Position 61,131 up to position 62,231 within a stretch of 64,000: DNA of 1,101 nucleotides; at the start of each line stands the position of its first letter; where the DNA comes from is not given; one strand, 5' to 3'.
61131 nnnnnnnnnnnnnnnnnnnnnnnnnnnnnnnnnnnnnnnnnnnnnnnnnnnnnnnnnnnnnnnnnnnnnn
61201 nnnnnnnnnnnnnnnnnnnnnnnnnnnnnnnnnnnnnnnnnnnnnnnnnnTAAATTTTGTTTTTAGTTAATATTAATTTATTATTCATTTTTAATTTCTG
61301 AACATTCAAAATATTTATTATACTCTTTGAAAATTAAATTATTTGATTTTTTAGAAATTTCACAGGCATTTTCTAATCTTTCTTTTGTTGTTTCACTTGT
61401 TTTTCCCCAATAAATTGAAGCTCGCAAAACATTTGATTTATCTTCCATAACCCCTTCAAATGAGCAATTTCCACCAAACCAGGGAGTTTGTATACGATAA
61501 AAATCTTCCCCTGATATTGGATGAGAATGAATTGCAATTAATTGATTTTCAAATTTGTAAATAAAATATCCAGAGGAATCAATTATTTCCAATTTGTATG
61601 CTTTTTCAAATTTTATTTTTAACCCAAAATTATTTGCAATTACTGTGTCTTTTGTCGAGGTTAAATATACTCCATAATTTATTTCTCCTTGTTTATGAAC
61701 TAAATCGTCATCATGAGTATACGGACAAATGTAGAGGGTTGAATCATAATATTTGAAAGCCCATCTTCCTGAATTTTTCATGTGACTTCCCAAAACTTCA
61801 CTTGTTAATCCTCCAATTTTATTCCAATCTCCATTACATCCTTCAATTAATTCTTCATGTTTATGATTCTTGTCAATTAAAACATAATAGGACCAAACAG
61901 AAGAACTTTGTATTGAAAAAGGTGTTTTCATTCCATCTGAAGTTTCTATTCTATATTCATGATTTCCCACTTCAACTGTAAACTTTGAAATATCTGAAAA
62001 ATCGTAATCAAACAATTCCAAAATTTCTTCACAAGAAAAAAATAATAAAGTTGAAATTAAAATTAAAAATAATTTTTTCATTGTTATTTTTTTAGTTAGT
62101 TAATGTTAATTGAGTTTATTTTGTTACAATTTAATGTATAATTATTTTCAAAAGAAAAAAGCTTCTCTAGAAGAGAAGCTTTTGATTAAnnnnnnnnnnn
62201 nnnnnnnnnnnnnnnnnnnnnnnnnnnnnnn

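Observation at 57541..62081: Seven-gene block of unrecognisable secreted and membrane proteins with bacterial-style signal peptides, abutting archaeal core genes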

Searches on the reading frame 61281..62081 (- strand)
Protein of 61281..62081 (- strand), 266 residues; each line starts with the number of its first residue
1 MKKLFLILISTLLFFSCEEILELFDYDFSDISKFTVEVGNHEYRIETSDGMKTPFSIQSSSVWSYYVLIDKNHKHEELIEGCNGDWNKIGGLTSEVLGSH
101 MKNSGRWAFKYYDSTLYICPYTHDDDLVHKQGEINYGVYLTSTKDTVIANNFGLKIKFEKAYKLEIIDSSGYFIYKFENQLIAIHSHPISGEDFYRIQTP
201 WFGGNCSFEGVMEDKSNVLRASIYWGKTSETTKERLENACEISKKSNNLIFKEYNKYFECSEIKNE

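Call 6: search_protein_families(library=pfam, max_evalue=1, proteins=[window:61281-62081:-])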
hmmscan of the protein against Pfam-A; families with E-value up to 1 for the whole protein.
window:61281-62081:- (266 aa): 0 families

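Call 7: search_protein_families(library=ncbifam, max_evalue=1, proteins=[window:61281-62081:-])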
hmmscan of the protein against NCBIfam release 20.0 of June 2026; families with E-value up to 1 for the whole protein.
window:61281-62081:- (266 aa): 1 family
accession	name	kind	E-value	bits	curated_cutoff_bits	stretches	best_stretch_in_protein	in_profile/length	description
TIGR01563.1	gp16_SPP1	equivalog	0.088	12.9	20.6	1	152-198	2-48/101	phage head closure protein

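Call 24: search_protein_families(library=phrogs, max_evalue=0.1, proteins=[window:61281-62081:-])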
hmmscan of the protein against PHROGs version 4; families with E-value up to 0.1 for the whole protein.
window:61281-62081:- (266 aa): 0 families

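Call 37: find_homologous_proteins(query=window:61281-62081:-, max_evalue=0.01)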
Query window:61281-62081:- (266 aa): 2 proteins with E <= 0.01 among 362 candidates.
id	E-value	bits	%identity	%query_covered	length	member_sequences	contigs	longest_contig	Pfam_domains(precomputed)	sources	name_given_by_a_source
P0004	9.0e-110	385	65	92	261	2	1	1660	-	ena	-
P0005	3.8e-101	357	62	96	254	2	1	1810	-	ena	-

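Call 38: find_encoding_contigs(protein=P0004, flank=10000)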
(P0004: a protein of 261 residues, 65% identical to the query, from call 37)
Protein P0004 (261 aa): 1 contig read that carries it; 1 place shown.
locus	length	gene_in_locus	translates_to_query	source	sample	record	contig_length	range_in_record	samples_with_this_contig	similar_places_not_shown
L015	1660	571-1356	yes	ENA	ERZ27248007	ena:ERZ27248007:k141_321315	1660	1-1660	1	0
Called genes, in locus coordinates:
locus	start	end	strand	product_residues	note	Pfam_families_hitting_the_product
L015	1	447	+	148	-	?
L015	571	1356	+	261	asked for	-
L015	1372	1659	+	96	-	?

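Call 39: find_encoding_contigs(protein=P0005, flank=10000)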
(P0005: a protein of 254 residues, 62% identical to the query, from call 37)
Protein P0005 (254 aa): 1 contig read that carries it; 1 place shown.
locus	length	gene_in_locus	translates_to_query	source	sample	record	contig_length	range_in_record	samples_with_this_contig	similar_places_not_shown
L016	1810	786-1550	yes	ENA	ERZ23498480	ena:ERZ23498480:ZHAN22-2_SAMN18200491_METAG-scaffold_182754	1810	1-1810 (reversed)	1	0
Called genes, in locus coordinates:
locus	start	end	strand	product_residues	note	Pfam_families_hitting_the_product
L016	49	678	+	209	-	-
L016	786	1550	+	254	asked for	-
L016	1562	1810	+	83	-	?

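Call 48: find_related_loci(query=A2, collection=metagenome_contigs, flank=10000)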
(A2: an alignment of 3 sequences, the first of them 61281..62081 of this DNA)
Query A2 (266 aa) in metagenome_contigs; peptide patterns used: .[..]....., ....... (x = any residue, [..] = any of these).
177 stretches matched a pattern; 3 encode a relative of the query (tblastn E <= 1e-3); 3 distinct loci.
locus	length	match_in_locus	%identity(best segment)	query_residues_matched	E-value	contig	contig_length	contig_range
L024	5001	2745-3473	65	16-259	5e-112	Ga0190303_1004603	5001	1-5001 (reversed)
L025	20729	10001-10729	65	16-259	9e-112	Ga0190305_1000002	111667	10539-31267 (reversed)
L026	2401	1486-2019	29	1-207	2e-11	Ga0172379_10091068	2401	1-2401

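Call 50: search_protein_families(library=pfam, max_evalue=0.01, proteins=[L025:4374-6380:+, L025:3590-4372:+, L025:3145-3588:+, L025:439-864:+, L025:189-437:+, L025:12066-12935:+, L025:13020-13574:+, L025:13674-14663:+, L025:8290-8748:+, L025:7362-7700:+])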
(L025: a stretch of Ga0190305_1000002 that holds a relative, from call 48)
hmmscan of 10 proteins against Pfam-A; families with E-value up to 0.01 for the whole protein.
L025:4374-6380:+ (668 aa): 5 families
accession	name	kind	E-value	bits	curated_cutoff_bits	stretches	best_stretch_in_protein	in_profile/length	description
PF01935.23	DUF87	-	3.4e-07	31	23.2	1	98-179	23-98/220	Helicase HerA, central domain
PF00931.28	NB-ARC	-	0.00013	21.8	23.5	1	92-134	12-54/248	NB-ARC domain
PF05707.18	Zot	-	0.0004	20.3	20.3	0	322-380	82-141/197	Zonular occludens toxin (Zot)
PF13401.12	AAA_22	-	0.00091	20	27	0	99-133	6-33/130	AAA domain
PF04851.21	ResIII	-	0.0077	16.6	22.5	0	98-132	23-59/164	Type III restriction enzyme, res subunit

L025:3590-4372:+ (260 aa): 0 families

L025:3145-3588:+ (147 aa): 0 families

L025:439-864:+ (141 aa): 1 family
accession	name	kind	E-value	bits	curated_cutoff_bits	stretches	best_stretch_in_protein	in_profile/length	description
PF07508.19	Recombinase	-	3.1e-06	27.8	21.1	1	74-134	29-100/102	Recombinase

L025:189-437:+ (82 aa): 2 families
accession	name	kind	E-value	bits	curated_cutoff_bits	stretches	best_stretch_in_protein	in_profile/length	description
PF00589.27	Phage_integrase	-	9.4e-25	87.8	27.1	1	1-67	105-171/172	Phage integrase family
PF11917.13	DUF3435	-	0.0056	16.1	25.8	1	1-61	173-235/418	Protein of unknown function (DUF3435)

L025:12066-12935:+ (289 aa): 0 families

L025:13020-13574:+ (184 aa): 0 families

L025:13674-14663:+ (329 aa): 0 families

L025:8290-8748:+ (152 aa): 0 families

L025:7362-7700:+ (112 aa): 2 families
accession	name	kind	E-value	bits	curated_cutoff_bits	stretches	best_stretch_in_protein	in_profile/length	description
PF21432.3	56B_RHH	-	0.0063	16.9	27.2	0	54-67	18-31/32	56B-like, Ribbon-helix-helix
PF18689.6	PriX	-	0.0073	17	25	0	58-102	8-51/95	Primase X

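Call 53: search_protein_families(library=pfam, max_evalue=1, proteins=[L026:1468-2061:+, L026:52-1350:+, L025:10760-11230:+, L025:9200-9835:+, L025:11437-11799:+])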
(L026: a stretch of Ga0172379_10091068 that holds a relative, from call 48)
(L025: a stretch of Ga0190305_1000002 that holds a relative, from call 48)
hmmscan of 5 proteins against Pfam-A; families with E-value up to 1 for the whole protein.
L026:1468-2061:+ (197 aa): 1 family
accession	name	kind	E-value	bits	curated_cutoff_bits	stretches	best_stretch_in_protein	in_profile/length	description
PF13045.11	DUF3905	-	0.18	12.4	27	0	96-137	18-59/84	Protein of unknown function (DUF3905)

L026:52-1350:+ (432 aa): 2 families
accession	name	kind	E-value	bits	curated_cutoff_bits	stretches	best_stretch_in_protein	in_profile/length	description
PF07690.21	MFS_1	-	3.1e-20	72.8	33.4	2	14-326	25-323/347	Major Facilitator Superfamily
PF01900.24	RNase_P_Rpp14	-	0.11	13.1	23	0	168-276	1-94/104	Rpp14/Pop5 family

L025:10760-11230:+ (156 aa): 0 families

L025:9200-9835:+ (211 aa): 1 family
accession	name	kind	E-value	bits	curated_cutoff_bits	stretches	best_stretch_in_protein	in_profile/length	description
PF07076.17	DUF1344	-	0.19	12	23.1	0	78-105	17-44/60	Protein of unknown function (DUF1344)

L025:11437-11799:+ (120 aa): 2 families
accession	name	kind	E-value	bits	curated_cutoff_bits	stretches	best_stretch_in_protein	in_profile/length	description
PF07062.17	Clc-like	-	0.1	12.5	24.9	1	54-106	97-147/212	Clc-like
PF09843.14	DUF2070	-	0.73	8.5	30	1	13-118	20-127/561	Predicted membrane protein (DUF2070)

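Call 55: find_homologous_proteins(query=A3, max_evalue=0.001)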
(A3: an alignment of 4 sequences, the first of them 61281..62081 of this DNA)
Query A3 (4 sequences) (266 aa, profile of the alignment): 14 proteins with E <= 0.001 among 2158 candidates.
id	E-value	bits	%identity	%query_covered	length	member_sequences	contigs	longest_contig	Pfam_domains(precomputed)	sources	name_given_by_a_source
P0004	1.0e-141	489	65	92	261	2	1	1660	-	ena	-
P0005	7.6e-139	480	62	96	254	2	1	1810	-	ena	-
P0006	1.9e-67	246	29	83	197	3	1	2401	-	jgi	-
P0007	6.1e-60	221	29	83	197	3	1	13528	-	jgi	jgi:hypothetical protein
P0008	6.1e-55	205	31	83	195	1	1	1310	-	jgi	jgi:hypothetical protein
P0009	1.4e-42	164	28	83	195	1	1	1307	-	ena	-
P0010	1.6e-40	158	26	83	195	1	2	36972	-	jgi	jgi:hypothetical protein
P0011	1.8e-39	154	26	77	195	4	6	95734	-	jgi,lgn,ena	jgi:hypothetical protein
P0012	1.9e-39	154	27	83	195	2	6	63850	-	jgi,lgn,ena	jgi:hypothetical protein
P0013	5.2e-39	153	25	83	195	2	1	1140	-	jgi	jgi:hypothetical protein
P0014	2.8e-34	137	23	83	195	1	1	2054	-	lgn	-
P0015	9.0e-34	135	26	83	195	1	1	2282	-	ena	-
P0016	5.0e-31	126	37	41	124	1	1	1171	-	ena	-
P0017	7.5e-21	93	27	76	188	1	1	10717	-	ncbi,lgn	-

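Call 56: find_encoding_contigs(protein=P0011, flank=8000, max_places=2)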
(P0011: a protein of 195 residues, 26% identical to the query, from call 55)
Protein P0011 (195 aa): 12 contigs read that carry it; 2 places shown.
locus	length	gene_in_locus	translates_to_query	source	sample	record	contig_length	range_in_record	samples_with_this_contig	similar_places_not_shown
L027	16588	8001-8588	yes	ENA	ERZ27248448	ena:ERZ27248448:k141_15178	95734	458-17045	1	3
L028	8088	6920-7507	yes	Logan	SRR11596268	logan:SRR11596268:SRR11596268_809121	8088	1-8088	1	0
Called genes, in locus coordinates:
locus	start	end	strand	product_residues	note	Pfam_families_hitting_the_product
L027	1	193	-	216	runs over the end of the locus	?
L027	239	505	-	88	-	-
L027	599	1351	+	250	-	PF02535:Zip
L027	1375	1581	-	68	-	-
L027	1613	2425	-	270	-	PF01261:AP_endonuc_2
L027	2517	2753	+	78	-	PF01329:Pterin_4a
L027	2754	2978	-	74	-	-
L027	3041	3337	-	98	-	-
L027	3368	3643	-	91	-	-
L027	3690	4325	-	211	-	PF09335:VTT_dom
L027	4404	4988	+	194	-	-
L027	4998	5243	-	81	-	-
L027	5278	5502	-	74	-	-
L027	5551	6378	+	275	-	PF04414:tRNA_deacylase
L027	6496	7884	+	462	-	PF07690:MFS_1, PF13347:MFS_2 (faint), PF07690:MFS_1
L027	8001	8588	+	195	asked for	-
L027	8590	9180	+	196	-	-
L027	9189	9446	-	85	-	-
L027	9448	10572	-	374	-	PF00579:tRNA-synt_1b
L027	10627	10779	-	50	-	-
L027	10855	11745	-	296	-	PF03796:DnaB_C (weak), PF06745:ATPase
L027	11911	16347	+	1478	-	-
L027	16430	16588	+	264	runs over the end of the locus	-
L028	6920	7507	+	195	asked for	-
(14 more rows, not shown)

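Call 59: search_protein_families(library=ncbifam, max_evalue=0.00001, proteins=[L027:9448-10572:-, L027:5551-6378:+, L027:10855-11745:-, L027:8590-9180:+, L025:14896-15606:-])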
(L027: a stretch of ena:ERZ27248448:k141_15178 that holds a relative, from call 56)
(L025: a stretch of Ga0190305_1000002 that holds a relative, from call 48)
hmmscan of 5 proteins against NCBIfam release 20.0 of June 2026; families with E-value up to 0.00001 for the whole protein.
L027:9448-10572:- (374 aa): 7 families
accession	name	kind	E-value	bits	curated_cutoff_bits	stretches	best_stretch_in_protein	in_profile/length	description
NF008927.0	PRK12285.1-4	equivalog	1.7e-157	524.4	478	1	2-372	5-372/385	tryptophan--tRNA ligase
NF008924.0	PRK12285.1-1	equivalog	4.5e-147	490.2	644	1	2-371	4-367/381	tryptophan--tRNA ligase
TIGR00233.1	trpS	equivalog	4.1e-76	256.4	176.75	1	70-370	2-304/328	tryptophan--tRNA ligase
NF008925.0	PRK12285.1-2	equivalog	7.2e-76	255.5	451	1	4-370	1-361/365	tryptophan--tRNA ligase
NF008926.0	PRK12285.1-3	equivalog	9.1e-64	215.9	320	2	1-237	1-231/429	tryptophan--tRNA ligase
NF008928.0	PRK12285.1-5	equivalog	1.8e-46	158.8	891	2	5-238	32-256/530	tryptophan--tRNA ligase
NF006330.0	PRK08560.1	equivalog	4.1e-18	65.5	220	1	65-366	27-335/342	tyrosine--tRNA ligase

L027:5551-6378:+ (275 aa): 8 families
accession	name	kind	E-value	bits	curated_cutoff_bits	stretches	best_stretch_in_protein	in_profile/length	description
NF003072.0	PRK03995.1-4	equivalog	8.8e-65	218.9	272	1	5-266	2-267/271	D-aminoacyl-tRNA deacylase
NF003071.0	PRK03995.1-3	equivalog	4.4e-53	180.2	363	1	3-269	1-253/254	D-aminoacyl-tRNA deacylase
NF003074.0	PRK03995.1-6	equivalog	4.9e-47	160.5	481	1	6-261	3-263/272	D-aminoacyl-tRNA deacylase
NF011436.0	PRK14866.1-3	equivalog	3.2e-38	131.7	612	1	6-274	4-258/435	hypothetical protein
NF003070.0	PRK03995.1-1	equivalog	4.3e-30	105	352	1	60-267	35-234/237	D-aminoacyl-tRNA deacylase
NF003073.0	PRK03995.1-5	equivalog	3.2e-28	98.6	562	1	43-273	62-289/297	D-aminoacyl-tRNA deacylase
NF011435.0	PRK14866.1-1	equivalog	1.5e-25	90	622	1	59-218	66-219/441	hypothetical protein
NF011437.0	PRK14866.1-5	equivalog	1.1e-19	70.7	1107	1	40-250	45-259/524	hypothetical protein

L027:10855-11745:- (296 aa): 14 families
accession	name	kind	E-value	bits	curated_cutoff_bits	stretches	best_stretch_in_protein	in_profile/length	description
NF006799.0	PRK09302.1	equivalog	1.8e-32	112.6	408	1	38-280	251-472/515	circadian clock protein KaiC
TIGR03880.1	KaiC_arch_3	hypoth_equivalog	2.1e-24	86.3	249.45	1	45-278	1-216/224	KaiC domain-containing protein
TIGR03881.1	KaiC_arch_4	hypoth_equivalog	3e-22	79.4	247.8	1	42-280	3-229/231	KaiC domain-containing protein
TIGR03877.1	thermo_KaiC_1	hypoth_equivalog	3e-19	69.5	307.25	1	42-285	4-238/238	KaiC domain-containing protein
TIGR02655.1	circ_KaiC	equivalog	1.7e-18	66.5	546.25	1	42-282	3-231/484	circadian clock protein KaiC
NF004723.0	PRK06067.1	subfamily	4.8e-17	62.3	194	1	31-281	5-237/243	flagellar accessory protein FlaH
NF052589.1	ArlH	equivalog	2.9e-13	50.1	215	1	56-204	14-155/229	archaellum protein ArlH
TIGR00416.1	sms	equivalog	5.1e-10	38.7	403.05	1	15-138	45-150/454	DNA repair protein RadA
TIGR03878.1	thermo_KaiC_2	hypoth_equivalog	6.3e-09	35.5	232.2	1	56-246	30-210/259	KaiC domain-containing protein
NF004629.0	PRK05973.1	equivalog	3.2e-08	32.9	156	1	59-151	61-151/237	DNA helicase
TIGR03600.1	phage_DnaB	exception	3e-07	29.8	498.65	1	21-152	156-281/421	phage replicative helicase, DnaB family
NF006320.0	PRK08533.1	equivalog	3.1e-07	30.2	215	1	55-219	17-171/230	flagellar accessory protein FlaH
TIGR00665.1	DnaB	equivalog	3.2e-07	29.5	385.25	1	16-153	152-283/435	replicative DNA helicase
NF006306.0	PRK08506.1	equivalog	1.7e-06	27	596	1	27-109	156-239/472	replicative DNA helicase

L027:8590-9180:+ (196 aa): 0 families

L025:14896-15606:- (236 aa): 3 families
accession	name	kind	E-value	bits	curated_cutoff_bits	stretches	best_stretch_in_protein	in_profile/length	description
NF001988.0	PRK00783.1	equivalog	5.7e-49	167.2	153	1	2-234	5-258/266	DNA-directed RNA polymerase subunit D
NF011548.0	PRK14979.1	equivalog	7.7e-30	104.5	194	1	5-163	10-167/195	DNA-directed RNA polymerase subunit D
NF003513.0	PRK05182.1-2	equivalog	1.1e-06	27.9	302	0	70-132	96-160/338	DNA-directed RNA polymerase subunit alpha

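Call 61: predict_structure(alignment_id=A4)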
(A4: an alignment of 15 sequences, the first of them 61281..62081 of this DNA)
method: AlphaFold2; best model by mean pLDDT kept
length: 266 residues; sequences in the alignment: 15
mean_pLDDT: 72.0   pTM: 0.73
mean pLDDT of the five models: 72.0, 52.0, 50.2, 49.8, 46.5
residues with pLDDT >= 90: 54; 70-90: 111; 50-70: 48; < 50: 53
segments of 3 or more residues with pLDDT < 50: 14-23, 131-151, 249-266
pLDDT, mean of each block of 10 residues (from residue 1): 52 45 66 91 86 85 95 70 70 73 83 85 63 34 34 81 93 89 81 83 76 83 91 84 56 45 38
secondary structure, 60 per line:
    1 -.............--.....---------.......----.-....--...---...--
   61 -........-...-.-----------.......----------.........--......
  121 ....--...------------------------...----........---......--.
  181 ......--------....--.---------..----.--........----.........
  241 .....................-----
elements in order: H2-14 H17-21 E31-37 E44-47 E50-52 E56-58 E62-69 E87-93 E104-112 E115-124 E127-129 E154-156 E161-168 E172-177 E180-186 E195-198 E220-227 H232-261

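Call 64: fold_search(model_id=the predicted structure, library=pdb)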
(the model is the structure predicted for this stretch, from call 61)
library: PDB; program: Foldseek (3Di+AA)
matches with E <= 10: 1536; with E <= 0.001: 78
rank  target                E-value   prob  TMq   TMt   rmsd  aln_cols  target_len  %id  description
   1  3juu_A                4.0e-05  1.00  0.34  0.34   9.1       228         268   10  Crystal structure of porphyranase B (PorB) from Zobellia galactanivorans (released 2010-04-07)
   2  6kcw                  4.9e-05  1.00  0.43  0.46   5.6       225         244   11  Structure of alginate lyase Aly36B (released 2020-06-24)
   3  4b1m_C                7.6e-05  1.00  0.28  0.43   9.8       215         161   12  CARBOHYDRATE BINDING MODULE CBM66 FROM BACILLUS SUBTILIS (released 2012-12-12)
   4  6kcv_A                1.4e-04  1.00  0.43  0.46   5.7       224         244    9  Structure of alginate lyase Aly36B mutant K143A/Y185A in complex with alginate tetrasaccharide (released 2020-06-24)
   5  5zqi                  1.5e-04  1.00  0.33  0.40   8.4       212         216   14  Alginate lyase AlgAT5 from Polysaccharide Lyase family 7 (released 2019-04-24)
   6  1byh_A                1.7e-04  1.00  0.35  0.42   8.2       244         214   11  MOLECULAR AND ACTIVE-SITE STRUCTURE OF A BACILLUS (1-3,1-4)-BETA-GLUCANASE (released 1993-10-31)
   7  1mac_A                1.8e-04  1.00  0.38  0.46   7.0       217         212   13  CRYSTAL STRUCTURE AND SITE-DIRECTED MUTAGENESIS OF BACILLUS MACERANS ENDO-1,3-1,4-BETA-GLUCANASE (released 1995-02-27)
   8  8deo_B                1.9e-04  1.00  0.30  0.20  13.0       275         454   10  Structure of AAP A domain and B-repeats (residues 351-813) from Staphylococcus epidermidis (released 2023-05-03)
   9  3azx_A                2.0e-04  1.00  0.38  0.39   7.6       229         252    9  Crystal structure of the laminarinase catalytic domain from Thermotoga maritima MSB8 (released 2011-11-23)
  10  8g1l                  2.0e-04  1.00  0.32  0.33  12.2       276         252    9  Lectin domain of Aap (Staphylococcus epidermidis Accumulation Associated Protein) (released 2024-02-14)
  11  3wg2_A                2.1e-04  1.00  0.25  0.38   9.8       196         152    9  Crystal structure of Agrocybe cylindracea galectin mutant (N46A) (released 2013-11-27)
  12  4bme_B                2.3e-04  1.00  0.31  0.51   7.9       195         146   12  Crystal structure of the N terminal domain of human Galectin 8, F19Y mutant (released 2014-03-19)
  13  2eak_A                2.4e-04  1.00  0.29  0.47   8.7       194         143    8  Crystal structure of human galectin-9 N-terminal CRD in complex with lactose (released 2007-09-25)
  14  3azy_A                2.6e-04  1.00  0.35  0.37   8.0       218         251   10  Crystal structure of the laminarinase catalytic domain from Thermotoga maritima MSB8 (released 2011-11-23)
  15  3zpy_A                2.7e-04  1.00  0.38  0.40   8.4       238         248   10  Crystal structure of the marine PL7 alginate lyase AlyA1 from Zobellia galactanivorans (released 2013-06-26)
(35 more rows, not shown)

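Call 77: find_related_loci(query=A4, collection=viral_contigs, flank=10000)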
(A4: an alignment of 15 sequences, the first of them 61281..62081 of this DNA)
Query A4 (266 aa) in viral_contigs; peptide patterns used: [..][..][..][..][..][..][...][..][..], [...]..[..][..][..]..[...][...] (x = any residue, [..] = any of these).
110 stretches matched a pattern, but none encodes a relative of the query by tblastn (E <= 1e-3).

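Call 80: search_protein_families(library=padloc, max_evalue=0.01, proteins=[window:61281-62081:-, L025:4374-6380:+])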
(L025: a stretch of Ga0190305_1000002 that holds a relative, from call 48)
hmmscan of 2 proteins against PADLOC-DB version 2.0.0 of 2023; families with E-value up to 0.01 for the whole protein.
window:61281-62081:- (266 aa): 0 families

L025:4374-6380:+ (668 aa): 9 families
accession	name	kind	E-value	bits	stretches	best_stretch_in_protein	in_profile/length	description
PDLC04140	mad8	-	1.3e-13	49.2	1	98-420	27-288/314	mads_8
PDLC04105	HerA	-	2.6e-10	37.5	1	302-418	402-522/576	-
PDLC04102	HerA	-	2.8e-07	27.3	1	311-399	495-585/654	-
PDLC04106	HerA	-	6.9e-07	26.2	1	282-422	472-619/667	-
PDLC02185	HerA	-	1.5e-05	22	0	99-163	165-231/585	-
PDLC01055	HerA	-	5.2e-05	20.2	1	274-380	375-477/532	Type III coevolved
PDLC04100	HerA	-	6.5e-05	19.8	0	324-406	443-528/580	-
PDLC04135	mad3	-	0.00089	16.9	0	98-119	22-43/374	mads_3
PDLC01853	CARF3--CARF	-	0.0023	15.7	0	451-512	103-164/209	-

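Call 94: find_encoding_contigs(protein=P0017, flank=5000, max_places=1)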
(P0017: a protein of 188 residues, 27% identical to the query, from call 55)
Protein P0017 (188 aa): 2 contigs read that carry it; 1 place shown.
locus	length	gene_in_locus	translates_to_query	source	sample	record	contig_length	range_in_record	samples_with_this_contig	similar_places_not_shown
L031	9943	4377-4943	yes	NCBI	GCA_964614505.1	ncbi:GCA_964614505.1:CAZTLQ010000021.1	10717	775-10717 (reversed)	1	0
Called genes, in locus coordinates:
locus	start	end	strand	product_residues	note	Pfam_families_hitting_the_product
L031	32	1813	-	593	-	PF00664:ABC_membrane, PF02463:SMC_N (faint), PF00005:ABC_tran, PF13401:AAA_22 (faint)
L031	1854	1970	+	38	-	-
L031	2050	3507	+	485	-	-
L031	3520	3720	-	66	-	-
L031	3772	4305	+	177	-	-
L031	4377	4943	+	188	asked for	-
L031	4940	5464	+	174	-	-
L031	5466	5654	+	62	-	-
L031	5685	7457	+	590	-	PF01261:AP_endonuc_2 (weak)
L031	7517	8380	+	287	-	PF01909:NTP_transf_2 (weak), PF18765:Polbeta (weak)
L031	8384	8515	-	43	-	-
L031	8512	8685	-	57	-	-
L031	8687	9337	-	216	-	-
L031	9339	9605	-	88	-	-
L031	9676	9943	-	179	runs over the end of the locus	PF00252:Ribosomal_L16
